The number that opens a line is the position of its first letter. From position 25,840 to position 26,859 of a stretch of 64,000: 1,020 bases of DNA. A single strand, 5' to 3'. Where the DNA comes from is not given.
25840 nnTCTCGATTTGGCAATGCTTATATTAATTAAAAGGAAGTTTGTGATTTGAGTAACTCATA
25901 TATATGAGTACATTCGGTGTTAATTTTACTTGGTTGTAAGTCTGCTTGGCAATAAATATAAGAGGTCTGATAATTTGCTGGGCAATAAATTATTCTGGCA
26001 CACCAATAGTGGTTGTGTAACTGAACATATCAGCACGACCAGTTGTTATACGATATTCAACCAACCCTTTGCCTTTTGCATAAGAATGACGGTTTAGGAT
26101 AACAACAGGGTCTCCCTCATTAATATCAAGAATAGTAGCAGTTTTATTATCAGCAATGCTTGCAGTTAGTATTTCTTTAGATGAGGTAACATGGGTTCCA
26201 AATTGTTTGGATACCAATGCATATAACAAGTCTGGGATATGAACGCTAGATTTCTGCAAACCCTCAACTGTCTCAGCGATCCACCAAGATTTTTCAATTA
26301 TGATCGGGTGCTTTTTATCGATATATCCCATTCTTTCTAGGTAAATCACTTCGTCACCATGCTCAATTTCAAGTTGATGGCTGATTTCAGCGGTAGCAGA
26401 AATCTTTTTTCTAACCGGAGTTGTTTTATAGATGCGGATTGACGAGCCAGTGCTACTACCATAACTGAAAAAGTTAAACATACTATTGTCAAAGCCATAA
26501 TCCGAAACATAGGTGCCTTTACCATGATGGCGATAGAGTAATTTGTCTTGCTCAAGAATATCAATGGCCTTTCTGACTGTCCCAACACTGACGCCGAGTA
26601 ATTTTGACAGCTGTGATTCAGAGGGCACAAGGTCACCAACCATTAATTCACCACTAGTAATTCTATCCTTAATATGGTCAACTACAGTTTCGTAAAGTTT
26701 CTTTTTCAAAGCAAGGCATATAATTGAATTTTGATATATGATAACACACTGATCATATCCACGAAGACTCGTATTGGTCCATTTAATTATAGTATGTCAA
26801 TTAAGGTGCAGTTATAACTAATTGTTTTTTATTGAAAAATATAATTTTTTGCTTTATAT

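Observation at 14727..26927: A 16-bp perfect palindrome just after the -10 of three look-alike promoters defines a candidate GntR/HutC regulon joining sulfonate uptake and desulfonation to two sulfite-oxidising systems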

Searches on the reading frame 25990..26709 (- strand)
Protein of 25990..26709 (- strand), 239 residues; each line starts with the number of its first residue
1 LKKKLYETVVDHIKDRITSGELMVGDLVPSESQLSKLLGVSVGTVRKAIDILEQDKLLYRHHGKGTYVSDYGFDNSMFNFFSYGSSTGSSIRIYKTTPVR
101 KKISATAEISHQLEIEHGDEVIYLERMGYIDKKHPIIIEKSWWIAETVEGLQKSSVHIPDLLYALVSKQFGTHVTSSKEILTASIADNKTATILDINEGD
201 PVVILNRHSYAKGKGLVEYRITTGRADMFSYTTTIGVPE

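Call 7: search_protein_families(library=ncbifam, proteins=[window:25990-26709:-])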
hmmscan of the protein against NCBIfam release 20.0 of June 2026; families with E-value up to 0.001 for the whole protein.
window:25990-26709:- (239 aa): 25 families
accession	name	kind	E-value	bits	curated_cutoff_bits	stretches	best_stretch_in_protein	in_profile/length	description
NF008491.0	PRK11402.1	subfamily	2.9e-26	92.4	269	1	3-226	10-231/243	GntR family transcriptional regulator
NF041547.1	GntR_LSA1692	equivalog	4e-25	88.8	275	1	5-234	2-229/233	GntR family transcriptional regulator, LSA1692 subfamily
TIGR02018.2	his_ut_repres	equivalog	4e-24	85.2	220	1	6-215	1-207/226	histidine utilization transcriptional repressor HutC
TIGR02325.1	C_P_lyase_phnF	equivalog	6.6e-24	84.7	156.8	1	5-232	9-235/238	phosphonate metabolism transcriptional regulator PhnF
TIGR02404.1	trehalos_R_Bsub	equivalog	1.2e-23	84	211.95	1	6-232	2-228/233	trehalose operon repressor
NF007292.0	PRK09764.1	equivalog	2.2e-21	76.1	281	1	2-232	3-231/240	GntR family transcriptional regulator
TIGR03337.1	phnR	equivalog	2.5e-20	73.2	296.75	1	6-227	3-222/231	phosphonate utilization transcriptional regulator PhnR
NF052441.1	TransRegRv0792c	equivalog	6e-19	68.3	400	2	144-234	156-245/260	Rv0792c family HTH-type transcriptional regulator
NF052282.1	PLP_TF_PdxR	equivalog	1.1e-14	54.3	320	1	5-71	2-68/448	MocR-like pyridoxine biosynthesis transcription factor PdxR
NF011575.0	PRK14999.1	equivalog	5.3e-13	48.8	424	1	5-214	13-219/241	histidine utilization repressor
NF007486.0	PRK10079.1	equivalog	6.2e-13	49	363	1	7-232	15-238/241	phosphonate metabolism transcriptional regulator PhnF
NF047563.1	modulin_PmtR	equivalog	2.8e-11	43.5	200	1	3-70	11-78/125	PSM export ABC transporter transcriptional regulator PmtR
NF052286.1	ecto_TF_EhuR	exception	1.5e-10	40.3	480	1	2-75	9-82/458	MocR-like ectoine utilization transcription factor EhuR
NF007741.0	PRK10421.1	equivalog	2e-09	37.2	311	1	2-69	5-72/262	transcriptional regulator LldR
NF007001.0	PRK09464.1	equivalog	3.5e-09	36.7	330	1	3-70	9-76/254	pyruvate dehydrogenase complex transcriptional repressor PdhR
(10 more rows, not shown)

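Call 8: find_encoding_contigs(protein=window:25990-26709:-, flank=10000, max_places=10)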
Protein window:25990-26709:- (239 aa): 24 contigs read that carry it; 8 places shown.
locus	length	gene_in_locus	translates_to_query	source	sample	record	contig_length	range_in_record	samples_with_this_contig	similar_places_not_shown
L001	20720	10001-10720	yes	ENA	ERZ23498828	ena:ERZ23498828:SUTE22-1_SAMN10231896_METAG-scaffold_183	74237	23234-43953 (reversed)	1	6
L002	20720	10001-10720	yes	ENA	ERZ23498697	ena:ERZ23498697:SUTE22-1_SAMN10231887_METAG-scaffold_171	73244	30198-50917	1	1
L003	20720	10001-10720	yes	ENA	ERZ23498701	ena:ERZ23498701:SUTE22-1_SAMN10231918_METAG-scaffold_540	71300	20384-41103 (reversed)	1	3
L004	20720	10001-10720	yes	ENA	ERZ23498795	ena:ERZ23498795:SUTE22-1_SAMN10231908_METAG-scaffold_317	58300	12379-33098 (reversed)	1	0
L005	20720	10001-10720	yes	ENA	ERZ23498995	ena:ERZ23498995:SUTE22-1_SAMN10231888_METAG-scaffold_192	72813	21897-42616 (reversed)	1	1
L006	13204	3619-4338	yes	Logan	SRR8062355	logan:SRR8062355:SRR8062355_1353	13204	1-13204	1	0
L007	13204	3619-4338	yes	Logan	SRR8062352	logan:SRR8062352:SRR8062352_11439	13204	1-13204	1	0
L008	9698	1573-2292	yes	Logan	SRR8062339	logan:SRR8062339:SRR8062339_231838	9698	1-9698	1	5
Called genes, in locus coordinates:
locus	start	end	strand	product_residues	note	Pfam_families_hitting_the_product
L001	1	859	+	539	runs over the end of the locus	PF00890:FAD_binding_2 (faint), PF01266:DAO (faint), PF01946:Thi4 (weak), PF13450:NAD_binding_8 (weak), PF21162:ETFQO_UQ-bd, PF05187:Fer4_ETF_QO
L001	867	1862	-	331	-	PF01515:PTA_PTB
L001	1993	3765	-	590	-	PF02776:TPP_enzyme_N, PF00205:TPP_enzyme_M, PF02775:TPP_enzyme_C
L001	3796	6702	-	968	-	PF00171:Aldedh, PF00501:AMP-binding, PF13193:AMP-binding_C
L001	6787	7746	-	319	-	PF03401:TctC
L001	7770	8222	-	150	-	PF07331:TctB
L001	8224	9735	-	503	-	PF01970:TctA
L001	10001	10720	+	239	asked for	PF00392:GntR, PF14502:HTH_41 (faint), PF07702:UTRA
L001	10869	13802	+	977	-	PF04879:Molybdop_Fe4S4, PF00384:Molybdopterin, PF01568:Molydop_binding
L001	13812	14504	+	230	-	PF12838:Fer4_7 (weak), PF13237:Fer4_10 (weak), PF13247:Fer4_11, PF12838:Fer4_7 (weak), PF13187:Fer4_9 (weak), PF00037:Fer4, PF12797:Fer4_2 (weak), PF12837:Fer4_6 (weak), +1 more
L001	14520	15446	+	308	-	PF04976:DmsC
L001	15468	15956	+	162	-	PF00149:Metallophos (faint), PF12850:Metallophos_2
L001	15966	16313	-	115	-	-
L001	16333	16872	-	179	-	-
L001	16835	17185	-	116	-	-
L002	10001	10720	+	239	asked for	PF00392:GntR, PF14502:HTH_41 (faint), PF07702:UTRA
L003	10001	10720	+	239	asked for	PF00392:GntR, PF14502:HTH_41 (faint), PF07702:UTRA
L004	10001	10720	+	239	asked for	PF00392:GntR, PF14502:HTH_41 (faint), PF07702:UTRA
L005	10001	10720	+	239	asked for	PF00392:GntR, PF14502:HTH_41 (faint), PF07702:UTRA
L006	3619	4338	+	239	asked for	PF00392:GntR, PF14502:HTH_41 (faint), PF07702:UTRA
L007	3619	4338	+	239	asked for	PF00392:GntR, PF14502:HTH_41 (faint), PF07702:UTRA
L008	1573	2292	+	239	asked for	PF00392:GntR, PF14502:HTH_41 (faint), PF07702:UTRA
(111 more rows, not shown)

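Call 12: find_homologous_proteins(query=window:25990-26709:-, max_evalue=1e-20)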
Query window:25990-26709:- (239 aa): 120 proteins with E <= 1e-20 among 507 candidates.
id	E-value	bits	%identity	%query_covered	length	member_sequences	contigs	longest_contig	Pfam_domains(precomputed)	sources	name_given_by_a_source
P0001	8.0e-151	518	99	100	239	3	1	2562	PF14502.13,PF00392.28,PF07702.19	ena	-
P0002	3.5e-140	483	92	100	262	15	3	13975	PF00392.28,PF07702.19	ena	-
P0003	2.5e-136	470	90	100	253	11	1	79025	PF00392.28,PF07702.19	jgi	-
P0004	5.2e-127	440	82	100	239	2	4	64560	PF14502.13,PF00392.28,PF07702.19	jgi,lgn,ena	jgi:GntR family transcriptional regulator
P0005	7.5e-126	436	81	100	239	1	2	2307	PF14502.13,PF00392.28,PF08220.19,PF07702.19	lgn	-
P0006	1.3e-120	419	79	100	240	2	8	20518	PF14502.13,PF00392.28,PF07702.19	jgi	jgi:GntR family transcriptional regulator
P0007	2.8e-120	418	76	100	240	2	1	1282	PF14502.13,PF00392.28,PF07702.19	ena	-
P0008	8.9e-120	416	76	100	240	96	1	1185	PF14502.13,PF00392.28,PF08220.19,PF07702.19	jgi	-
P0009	2.5e-119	415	77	100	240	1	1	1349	PF14502.13,PF00392.28,PF08220.19,PF07702.19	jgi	jgi:GntR family transcriptional regulator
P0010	1.5e-118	412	78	99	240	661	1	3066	PF14502.13,PF00392.28,PF08220.19,PF07702.19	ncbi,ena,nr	ncbi:MAG: GntR family transcriptional regulator [Gammaproteobacteria bacterium]|nr:GntR family trans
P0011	2.9e-118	411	76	100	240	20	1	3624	PF14502.13,PF00392.28,PF07702.19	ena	-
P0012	3.0e-118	411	76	100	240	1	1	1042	PF14502.13,PF00392.28,PF08220.19,PF07702.19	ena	-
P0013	7.2e-118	410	76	100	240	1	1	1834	PF14502.13,PF00392.28,PF08220.19,PF07702.19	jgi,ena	jgi:GntR family transcriptional regulator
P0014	1.7e-117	409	77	99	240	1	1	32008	PF14502.13,PF00392.28,PF08220.19,PF07702.19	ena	-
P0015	1.9e-117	409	77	99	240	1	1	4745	PF14502.13,PF00392.28,PF08220.19,PF07702.19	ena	-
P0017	3.2e-117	408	75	100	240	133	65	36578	PF14502.13,PF00392.28,PF08220.19,PF07702.19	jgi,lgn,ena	jgi:GntR family transcriptional regulator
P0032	8.4e-109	380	72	100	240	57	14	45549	PF01047.29,PF13412.13,PF14502.13,PF00392.28,PF07702.19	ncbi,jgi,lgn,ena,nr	ncbi:MAG: GntR family transcriptional regulator [Candidatus Thioglobus sp.]|jgi:GntR family transcri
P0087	4.5e-24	103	67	33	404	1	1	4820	PF01515.25,PF00392.28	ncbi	-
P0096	9.0e-24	102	63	33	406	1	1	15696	PF01515.25,PF00392.28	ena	-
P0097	1.3e-23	102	63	33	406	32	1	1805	PF01515.25,PF00392.28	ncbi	-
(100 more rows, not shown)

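Call 15: find_encoding_contigs(protein=P0003, flank=10000, max_places=1)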
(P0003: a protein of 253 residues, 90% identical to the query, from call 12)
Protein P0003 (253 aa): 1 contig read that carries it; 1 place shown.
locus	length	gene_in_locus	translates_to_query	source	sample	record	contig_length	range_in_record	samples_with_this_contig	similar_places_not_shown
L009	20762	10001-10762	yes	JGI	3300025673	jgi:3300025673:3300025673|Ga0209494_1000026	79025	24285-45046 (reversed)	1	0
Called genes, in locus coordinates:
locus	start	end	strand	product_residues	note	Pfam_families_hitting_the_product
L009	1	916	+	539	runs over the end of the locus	PF00890:FAD_binding_2 (weak), PF01266:DAO (faint), PF01946:Thi4 (weak), PF13450:NAD_binding_8 (weak), PF21162:ETFQO_UQ-bd, PF05187:Fer4_ETF_QO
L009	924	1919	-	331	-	PF01515:PTA_PTB, PF02504:FA_synthesis (faint)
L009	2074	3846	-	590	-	PF02776:TPP_enzyme_N, PF00205:TPP_enzyme_M, PF02775:TPP_enzyme_C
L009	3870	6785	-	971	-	PF00171:Aldedh, PF00501:AMP-binding, PF13193:AMP-binding_C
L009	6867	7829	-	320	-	PF03401:TctC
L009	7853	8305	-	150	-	PF07331:TctB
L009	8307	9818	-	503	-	PF01970:TctA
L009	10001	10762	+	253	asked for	PF00392:GntR, PF07702:UTRA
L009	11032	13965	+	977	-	PF04879:Molybdop_Fe4S4, PF00384:Molybdopterin, PF01568:Molydop_binding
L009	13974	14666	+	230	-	PF12838:Fer4_7, PF13237:Fer4_10 (weak), PF13247:Fer4_11, PF12838:Fer4_7 (weak), PF13187:Fer4_9 (weak), PF00037:Fer4, PF12797:Fer4_2 (weak), PF12837:Fer4_6 (weak), +2 more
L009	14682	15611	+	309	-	PF04976:DmsC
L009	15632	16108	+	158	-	PF00149:Metallophos (faint), PF12850:Metallophos_2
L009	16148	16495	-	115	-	-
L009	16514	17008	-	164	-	-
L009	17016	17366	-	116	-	-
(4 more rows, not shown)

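Call 16: find_encoding_contigs(protein=P0004, flank=10000, max_places=1)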
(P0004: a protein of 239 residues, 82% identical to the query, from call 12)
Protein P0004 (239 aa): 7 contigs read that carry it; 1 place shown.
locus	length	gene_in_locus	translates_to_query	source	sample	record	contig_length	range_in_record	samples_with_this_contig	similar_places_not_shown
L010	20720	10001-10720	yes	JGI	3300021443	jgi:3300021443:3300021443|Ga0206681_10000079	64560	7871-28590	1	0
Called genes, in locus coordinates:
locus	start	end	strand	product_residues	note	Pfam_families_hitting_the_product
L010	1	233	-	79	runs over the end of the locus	PF00462:Glutaredoxin, PF05768:Glrx-like (weak)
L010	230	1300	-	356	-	PF00180:Iso_dh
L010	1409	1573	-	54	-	PF00301:Rubredoxin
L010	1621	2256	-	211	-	PF00578:AhpC-TSA, PF08534:Redoxin, PF10417:1-cysPrx_C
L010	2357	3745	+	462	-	PF01406:tRNA-synt_1e, PF01921:tRNA-synt_1f (faint), PF09334:tRNA-synt_1g, PF09190:DALR_2, PF23493:CysS_C (weak)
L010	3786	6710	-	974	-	PF00171:Aldedh, PF00501:AMP-binding, PF13193:AMP-binding_C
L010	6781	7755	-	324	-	PF03401:TctC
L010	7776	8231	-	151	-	PF07331:TctB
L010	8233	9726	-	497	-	PF01970:TctA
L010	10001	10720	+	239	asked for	PF00392:GntR, PF14502:HTH_41 (faint), PF07702:UTRA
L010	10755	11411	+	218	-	PF00702:Hydrolase, PF13419:HAD_2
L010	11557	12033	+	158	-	PF00149:Metallophos (faint), PF12850:Metallophos_2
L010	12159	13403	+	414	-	PF00365:PFK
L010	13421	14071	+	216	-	PF00406:ADK, PF13207:AAA_17, PF05191:ADK_lid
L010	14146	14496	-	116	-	-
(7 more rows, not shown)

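Call 17: find_encoding_contigs(protein=P0017, flank=10000, max_places=2)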
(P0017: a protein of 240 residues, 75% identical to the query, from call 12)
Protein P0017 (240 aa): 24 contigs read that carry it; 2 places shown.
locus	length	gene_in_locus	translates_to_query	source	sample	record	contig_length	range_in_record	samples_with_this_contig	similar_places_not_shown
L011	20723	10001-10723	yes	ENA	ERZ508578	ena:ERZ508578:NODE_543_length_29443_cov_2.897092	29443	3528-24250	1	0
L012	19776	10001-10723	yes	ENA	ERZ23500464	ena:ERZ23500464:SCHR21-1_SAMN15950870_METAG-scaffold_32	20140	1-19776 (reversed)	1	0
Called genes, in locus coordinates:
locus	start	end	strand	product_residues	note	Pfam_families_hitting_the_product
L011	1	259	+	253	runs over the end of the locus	PF01012:ETF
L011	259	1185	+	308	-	PF01012:ETF, PF00766:ETF_alpha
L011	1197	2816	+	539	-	PF00890:FAD_binding_2 (faint), PF01266:DAO (faint), PF01946:Thi4 (weak), PF13450:NAD_binding_8 (weak), PF21162:ETFQO_UQ-bd, PF05187:Fer4_ETF_QO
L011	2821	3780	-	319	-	PF01515:PTA_PTB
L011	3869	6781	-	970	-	PF00171:Aldedh, PF00501:AMP-binding, PF13193:AMP-binding_C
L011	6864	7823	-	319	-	PF03401:TctC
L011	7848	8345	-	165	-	PF07331:TctB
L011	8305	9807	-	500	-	PF01970:TctA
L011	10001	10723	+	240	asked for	PF00392:GntR, PF14502:HTH_41 (faint), PF08220:HTH_DeoR (faint), PF07702:UTRA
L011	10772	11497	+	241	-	PF00596:Aldolase_II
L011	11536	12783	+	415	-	PF00155:Aminotran_1_2 (weak), PF00266:Aminotran_5, PF01041:DegT_DnrJ_EryC1 (faint), PF01053:Cys_Met_Meta_PP (weak), PF00266:Aminotran_5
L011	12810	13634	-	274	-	PF05721:PhyH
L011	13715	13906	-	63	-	-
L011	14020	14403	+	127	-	-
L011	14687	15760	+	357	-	PF03480:DctP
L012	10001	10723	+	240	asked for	PF00392:GntR, PF14502:HTH_41 (faint), PF08220:HTH_DeoR (faint), PF07702:UTRA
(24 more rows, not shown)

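Call 21: find_related_loci(query=A1, collection=genome_contigs, flank=10000)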
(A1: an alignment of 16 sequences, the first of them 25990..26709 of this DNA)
Query A1 (239 aa) in genome_contigs; peptide patterns used: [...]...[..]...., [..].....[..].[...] (x = any residue, [..] = any of these).
600 stretches matched a pattern (row limit reached: there are more); 596 encode a relative of the query (tblastn E <= 1e-3); the best 80 are kept; 80 distinct loci.
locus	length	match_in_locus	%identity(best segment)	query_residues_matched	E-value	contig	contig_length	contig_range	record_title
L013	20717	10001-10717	76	1-239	3e-123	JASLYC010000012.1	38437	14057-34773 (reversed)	MAG: Gammaproteobacteria bacterium isolate ETNP2_MAG_37 c_000000262846, whole genome shotgun sequence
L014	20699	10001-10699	52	3-235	2e-82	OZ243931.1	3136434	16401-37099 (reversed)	MAG: Candidatus Poriferihabitaceae bacterium isolate 6b5ba4f5-bc53-488e-9774-1628661a43f4 genome assembly, chromosome: 1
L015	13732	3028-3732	51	1-235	5e-82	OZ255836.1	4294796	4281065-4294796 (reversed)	MAG: Gammaproteobacteria bacterium isolate ca7a236c-5591-4785-93cc-85d1117cbe75 genome assembly, chromosome: 1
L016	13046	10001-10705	50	3-235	7e-80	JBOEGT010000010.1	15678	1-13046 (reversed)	MAG: Arenicella sp. isolate PBSAgam3 PBSA13_contig_109, whole genome shotgun sequence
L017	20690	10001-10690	52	5-235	4e-77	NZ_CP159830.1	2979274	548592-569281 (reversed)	Candidatus Njordibacter sp. Uisw_056 chromosome, complete genome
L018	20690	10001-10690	50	5-235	1e-76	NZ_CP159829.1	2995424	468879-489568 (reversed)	Candidatus Njordibacter sp. Uisw_058 chromosome, complete genome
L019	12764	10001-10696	52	3-235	9e-76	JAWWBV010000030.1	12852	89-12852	MAG: Halomonas sp. isolate HN16.bin.20 k141_965048_length_12852_cov_26.0498, whole genome shotgun sequence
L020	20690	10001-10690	49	5-235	3e-74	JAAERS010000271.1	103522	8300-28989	MAG: Gammaproteobacteria bacterium isolate Nau_11 NauG_CONTIG1979253, whole genome shotgun sequence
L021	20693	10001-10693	52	5-235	6e-74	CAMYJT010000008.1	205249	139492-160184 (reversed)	MAG: uncultured Gammaproteobacteria bacterium isolate ES_M_Gamma_066 genome assembly, contig: scaffold_90, whole genome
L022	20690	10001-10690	48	5-235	4e-69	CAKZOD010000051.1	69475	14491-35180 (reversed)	MAG TPA_asm: uncultured Oceanospirillaceae bacterium isolate ERR2094174_bin.22_CONCOCT_v1.1_MAG genome assembly, contig:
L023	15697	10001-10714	46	3-238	1e-68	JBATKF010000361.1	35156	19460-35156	MAG: Sedimenticolaceae bacterium isolate MFD10235_ilm_asm_bin25 k127_123632, whole genome shotgun sequence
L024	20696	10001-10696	47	3-235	6e-67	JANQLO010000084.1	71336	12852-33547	MAG: Chromatiales bacterium isolate PL25a_bin.61 k99_1777290, whole genome shotgun sequence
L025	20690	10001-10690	47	5-235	9e-65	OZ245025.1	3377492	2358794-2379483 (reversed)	MAG: Candidatus Poriferihabitaceae bacterium isolate db9d41a4-26f4-4aa5-bd78-b0727af5b05e genome assembly, chromosome: 1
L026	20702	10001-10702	47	2-236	1e-64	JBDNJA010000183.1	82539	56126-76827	MAG: Gammaproteobacteria bacterium isolate metabat2.34_sub.WLB k141_983354, whole genome shotgun sequence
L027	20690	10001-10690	34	6-235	2e-39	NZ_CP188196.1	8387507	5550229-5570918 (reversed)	Bradyrhizobium genosp. A strain BDV5028 chromosome, complete genome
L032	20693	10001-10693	33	5-235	1e-37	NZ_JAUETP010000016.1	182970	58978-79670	Bradyrhizobium sp. SZCCHNS2002 NODE_16, whole genome shotgun sequence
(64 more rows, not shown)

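Call 50: find_encoding_contigs(protein=P0096, flank=10000, max_places=2)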
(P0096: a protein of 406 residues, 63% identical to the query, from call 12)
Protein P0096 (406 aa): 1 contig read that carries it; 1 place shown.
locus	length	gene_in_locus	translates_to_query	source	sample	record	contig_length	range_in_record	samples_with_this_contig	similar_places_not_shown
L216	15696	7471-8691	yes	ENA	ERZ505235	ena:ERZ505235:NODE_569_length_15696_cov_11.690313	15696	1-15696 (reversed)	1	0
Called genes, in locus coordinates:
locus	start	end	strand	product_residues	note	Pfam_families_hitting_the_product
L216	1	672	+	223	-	?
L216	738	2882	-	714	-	PF20656:MS_N, PF20658:MSG_insertion, PF01274:MS_TIM-barrel, PF20659:MS_C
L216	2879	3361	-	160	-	PF03737:RraA-like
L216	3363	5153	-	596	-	PF20423:AceK_regulatory, PF06315:AceK_kinase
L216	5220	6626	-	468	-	PF00463:ICL, PF13714:PEP_mutase, PF00463:ICL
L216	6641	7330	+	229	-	PF09339:HTH_IclR, PF01614:IclR_C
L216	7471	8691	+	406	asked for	PF00392:GntR, PF01515:PTA_PTB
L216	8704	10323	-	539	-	PF00890:FAD_binding_2 (weak), PF01266:DAO (weak), PF01946:Thi4 (faint), PF13450:NAD_binding_8 (weak), PF21162:ETFQO_UQ-bd, PF05187:Fer4_ETF_QO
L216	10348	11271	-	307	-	PF01012:ETF, PF00766:ETF_alpha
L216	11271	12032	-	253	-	PF01012:ETF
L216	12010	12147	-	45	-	-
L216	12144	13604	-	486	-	PF00512:HisKA, PF02518:HATPase_c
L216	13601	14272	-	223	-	PF00072:Response_reg, PF00486:Trans_reg_C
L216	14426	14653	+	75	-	-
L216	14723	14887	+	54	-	-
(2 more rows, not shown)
